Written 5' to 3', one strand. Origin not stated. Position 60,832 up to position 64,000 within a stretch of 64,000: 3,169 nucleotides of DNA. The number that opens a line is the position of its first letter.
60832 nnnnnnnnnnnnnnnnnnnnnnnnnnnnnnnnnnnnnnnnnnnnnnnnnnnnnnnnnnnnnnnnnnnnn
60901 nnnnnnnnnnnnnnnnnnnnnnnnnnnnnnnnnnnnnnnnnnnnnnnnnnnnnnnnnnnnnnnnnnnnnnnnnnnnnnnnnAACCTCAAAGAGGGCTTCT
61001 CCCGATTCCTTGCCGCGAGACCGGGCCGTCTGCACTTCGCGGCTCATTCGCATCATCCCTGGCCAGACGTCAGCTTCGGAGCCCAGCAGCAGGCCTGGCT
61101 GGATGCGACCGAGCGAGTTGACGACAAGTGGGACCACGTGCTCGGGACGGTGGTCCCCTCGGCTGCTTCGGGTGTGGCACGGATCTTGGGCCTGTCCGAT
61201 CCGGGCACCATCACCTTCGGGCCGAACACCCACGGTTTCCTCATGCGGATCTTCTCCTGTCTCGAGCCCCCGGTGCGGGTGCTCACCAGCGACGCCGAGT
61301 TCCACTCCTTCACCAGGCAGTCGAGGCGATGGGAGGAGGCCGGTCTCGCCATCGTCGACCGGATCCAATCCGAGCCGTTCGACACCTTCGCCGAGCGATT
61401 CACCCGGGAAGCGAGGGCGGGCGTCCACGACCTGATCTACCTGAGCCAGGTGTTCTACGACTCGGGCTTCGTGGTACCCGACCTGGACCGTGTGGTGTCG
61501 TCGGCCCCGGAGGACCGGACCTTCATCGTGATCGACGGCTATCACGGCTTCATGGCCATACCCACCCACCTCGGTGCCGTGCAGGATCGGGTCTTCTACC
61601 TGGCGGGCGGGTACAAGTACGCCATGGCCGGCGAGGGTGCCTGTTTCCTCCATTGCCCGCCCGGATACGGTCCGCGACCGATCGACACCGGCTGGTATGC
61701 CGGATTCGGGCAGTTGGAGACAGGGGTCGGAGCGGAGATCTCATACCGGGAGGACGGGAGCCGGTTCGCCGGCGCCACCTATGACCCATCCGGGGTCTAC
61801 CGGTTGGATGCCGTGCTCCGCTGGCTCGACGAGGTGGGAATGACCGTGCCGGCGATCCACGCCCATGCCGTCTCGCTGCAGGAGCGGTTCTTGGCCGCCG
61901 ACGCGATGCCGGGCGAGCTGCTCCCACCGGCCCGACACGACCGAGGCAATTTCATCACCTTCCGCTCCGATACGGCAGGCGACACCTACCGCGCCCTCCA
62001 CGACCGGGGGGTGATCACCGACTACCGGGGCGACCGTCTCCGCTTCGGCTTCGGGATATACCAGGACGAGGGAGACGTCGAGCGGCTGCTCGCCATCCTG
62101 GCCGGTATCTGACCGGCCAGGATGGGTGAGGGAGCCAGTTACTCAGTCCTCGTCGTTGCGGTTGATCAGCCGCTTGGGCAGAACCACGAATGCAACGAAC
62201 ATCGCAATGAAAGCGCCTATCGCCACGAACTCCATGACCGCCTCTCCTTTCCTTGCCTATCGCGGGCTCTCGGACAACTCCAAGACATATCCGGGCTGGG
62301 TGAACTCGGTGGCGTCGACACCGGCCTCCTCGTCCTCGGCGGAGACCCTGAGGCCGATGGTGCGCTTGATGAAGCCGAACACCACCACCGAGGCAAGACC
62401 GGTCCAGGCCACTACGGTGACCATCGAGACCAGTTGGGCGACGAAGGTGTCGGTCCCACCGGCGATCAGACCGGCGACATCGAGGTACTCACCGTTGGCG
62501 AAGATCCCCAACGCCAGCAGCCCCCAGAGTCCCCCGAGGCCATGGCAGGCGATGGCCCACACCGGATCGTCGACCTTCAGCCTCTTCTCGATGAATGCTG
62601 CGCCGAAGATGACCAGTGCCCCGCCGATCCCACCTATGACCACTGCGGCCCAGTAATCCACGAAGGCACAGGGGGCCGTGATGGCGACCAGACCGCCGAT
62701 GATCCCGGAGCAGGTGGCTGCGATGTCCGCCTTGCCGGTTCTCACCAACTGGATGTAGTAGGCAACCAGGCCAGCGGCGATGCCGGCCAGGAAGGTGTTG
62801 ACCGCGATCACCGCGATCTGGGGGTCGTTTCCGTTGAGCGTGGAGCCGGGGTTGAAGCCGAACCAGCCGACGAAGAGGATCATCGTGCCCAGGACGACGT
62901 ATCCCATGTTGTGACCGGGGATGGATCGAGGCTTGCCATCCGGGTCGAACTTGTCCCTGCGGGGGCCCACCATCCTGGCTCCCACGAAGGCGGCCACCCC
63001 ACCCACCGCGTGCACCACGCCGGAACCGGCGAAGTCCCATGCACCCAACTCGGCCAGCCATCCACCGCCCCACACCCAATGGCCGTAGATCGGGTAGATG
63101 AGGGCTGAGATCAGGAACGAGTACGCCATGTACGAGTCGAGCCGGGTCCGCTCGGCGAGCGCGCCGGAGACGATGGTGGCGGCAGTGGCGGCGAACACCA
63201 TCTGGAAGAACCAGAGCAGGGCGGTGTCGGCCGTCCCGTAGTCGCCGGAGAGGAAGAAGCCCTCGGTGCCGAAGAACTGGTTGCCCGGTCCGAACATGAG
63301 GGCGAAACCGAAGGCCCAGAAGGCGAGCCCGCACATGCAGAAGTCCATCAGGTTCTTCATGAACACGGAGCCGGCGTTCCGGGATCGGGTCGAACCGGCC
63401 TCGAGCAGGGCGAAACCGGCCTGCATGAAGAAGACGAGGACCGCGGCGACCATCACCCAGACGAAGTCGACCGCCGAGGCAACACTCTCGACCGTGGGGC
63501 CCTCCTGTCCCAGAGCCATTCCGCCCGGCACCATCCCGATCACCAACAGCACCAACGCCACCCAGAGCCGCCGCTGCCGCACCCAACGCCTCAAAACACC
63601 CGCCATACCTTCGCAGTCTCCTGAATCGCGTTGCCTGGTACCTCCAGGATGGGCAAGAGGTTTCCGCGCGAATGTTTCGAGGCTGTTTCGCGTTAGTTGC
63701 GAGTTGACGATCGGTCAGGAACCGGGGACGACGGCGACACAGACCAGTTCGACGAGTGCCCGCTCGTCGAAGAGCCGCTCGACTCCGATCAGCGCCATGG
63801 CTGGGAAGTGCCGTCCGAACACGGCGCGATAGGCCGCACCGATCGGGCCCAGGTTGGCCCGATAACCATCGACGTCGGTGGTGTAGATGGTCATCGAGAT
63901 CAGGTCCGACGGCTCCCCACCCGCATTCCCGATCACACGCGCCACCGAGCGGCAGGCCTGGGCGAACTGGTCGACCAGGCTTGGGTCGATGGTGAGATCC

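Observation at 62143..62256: Unlisted 30-aa membrane peptide in the position normally taken by glnK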

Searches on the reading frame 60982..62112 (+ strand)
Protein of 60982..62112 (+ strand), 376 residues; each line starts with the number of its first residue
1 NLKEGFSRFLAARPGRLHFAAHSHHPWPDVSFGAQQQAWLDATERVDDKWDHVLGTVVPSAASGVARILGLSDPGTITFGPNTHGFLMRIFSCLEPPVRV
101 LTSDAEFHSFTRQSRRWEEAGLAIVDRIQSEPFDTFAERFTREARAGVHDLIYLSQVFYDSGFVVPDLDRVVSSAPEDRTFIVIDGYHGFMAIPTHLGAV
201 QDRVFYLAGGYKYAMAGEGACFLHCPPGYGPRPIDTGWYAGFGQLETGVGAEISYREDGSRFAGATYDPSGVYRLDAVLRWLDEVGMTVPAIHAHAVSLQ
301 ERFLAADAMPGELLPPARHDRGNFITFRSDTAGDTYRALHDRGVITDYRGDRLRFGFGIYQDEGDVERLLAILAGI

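Call 3: search_protein_families(library=ncbifam, proteins=[window:60982-62112:+], max_evalue=1)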
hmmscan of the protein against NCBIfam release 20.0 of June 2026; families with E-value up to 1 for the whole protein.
window:60982-62112:+ (376 aa): 4 families
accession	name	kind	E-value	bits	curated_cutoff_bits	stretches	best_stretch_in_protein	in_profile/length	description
TIGR03392.1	FeS_syn_CsdA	equivalog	0.00018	20.8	493.6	1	151-297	160-301/398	cysteine desulfurase CsdA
NF008126.0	PRK10874.1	equivalog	0.0018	17.5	607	1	154-296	166-303/401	cysteine desulfurase CsdA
TIGR01977.1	am_tr_V_EF2568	hypoth_equivalog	0.022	13.8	377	1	61-304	49-283/376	cysteine desulfurase family protein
NF033068.1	APH_3p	equivalog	0.14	11.6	205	1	277-315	55-92/255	APH(3') family aminoglycoside O-phosphotransferase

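Call 4: search_protein_families(library=pfam, proteins=[window:60982-62112:+], max_evalue=1)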
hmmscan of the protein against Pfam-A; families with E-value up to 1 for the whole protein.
window:60982-62112:+ (376 aa): 2 families
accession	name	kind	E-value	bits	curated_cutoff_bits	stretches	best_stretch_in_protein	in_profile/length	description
PF22580.2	KYNU_C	-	8.8e-08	32.5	27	1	315-373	30-90/90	Kynureninase C-terminal domain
PF00266.25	Aminotran_5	-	1.2e-05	24.9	21.5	1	64-314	51-299/371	Aminotransferase class-V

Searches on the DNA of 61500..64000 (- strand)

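Call 11: search_rna_families(sources=[L001, L002, L003, L005, L006, L007, L008, L009, L010, L015, L016, L021, L024], threshold=gathering, show_alignments=3)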
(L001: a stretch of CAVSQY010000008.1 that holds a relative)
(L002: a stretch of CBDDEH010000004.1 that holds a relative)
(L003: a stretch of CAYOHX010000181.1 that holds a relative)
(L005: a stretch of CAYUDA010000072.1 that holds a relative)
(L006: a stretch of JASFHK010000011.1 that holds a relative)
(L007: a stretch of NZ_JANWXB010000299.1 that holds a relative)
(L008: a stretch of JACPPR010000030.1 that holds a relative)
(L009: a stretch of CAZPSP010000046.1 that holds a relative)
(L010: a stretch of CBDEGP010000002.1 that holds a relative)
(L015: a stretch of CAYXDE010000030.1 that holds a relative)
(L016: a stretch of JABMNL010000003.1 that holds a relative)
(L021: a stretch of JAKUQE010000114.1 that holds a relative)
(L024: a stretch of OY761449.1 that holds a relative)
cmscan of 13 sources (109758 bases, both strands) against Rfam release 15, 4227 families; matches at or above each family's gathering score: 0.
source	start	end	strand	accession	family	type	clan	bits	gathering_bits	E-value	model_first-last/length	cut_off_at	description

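Call 12: search_rna_families(source=window, start=61500, end=64000, threshold=evalue, max_evalue=10)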
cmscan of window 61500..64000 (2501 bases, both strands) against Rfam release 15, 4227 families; matches with E-value up to 10: 3.
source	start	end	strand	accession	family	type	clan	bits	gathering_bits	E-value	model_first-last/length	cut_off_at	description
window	62076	62157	+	RF02038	SPRY4-IT1_1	Gene; lncRNA;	-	17.3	50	2.4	1-91/91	no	SPRY4-IT1 conserved region 1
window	62093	62125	+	RF03871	mir-5681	Gene; miRNA;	-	16.9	88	5.8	13-49/61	no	mir-5681 microRNA precursor family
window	62093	62125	-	RF03871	mir-5681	Gene; miRNA;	-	16.5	88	7.6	13-49/61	no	mir-5681 microRNA precursor family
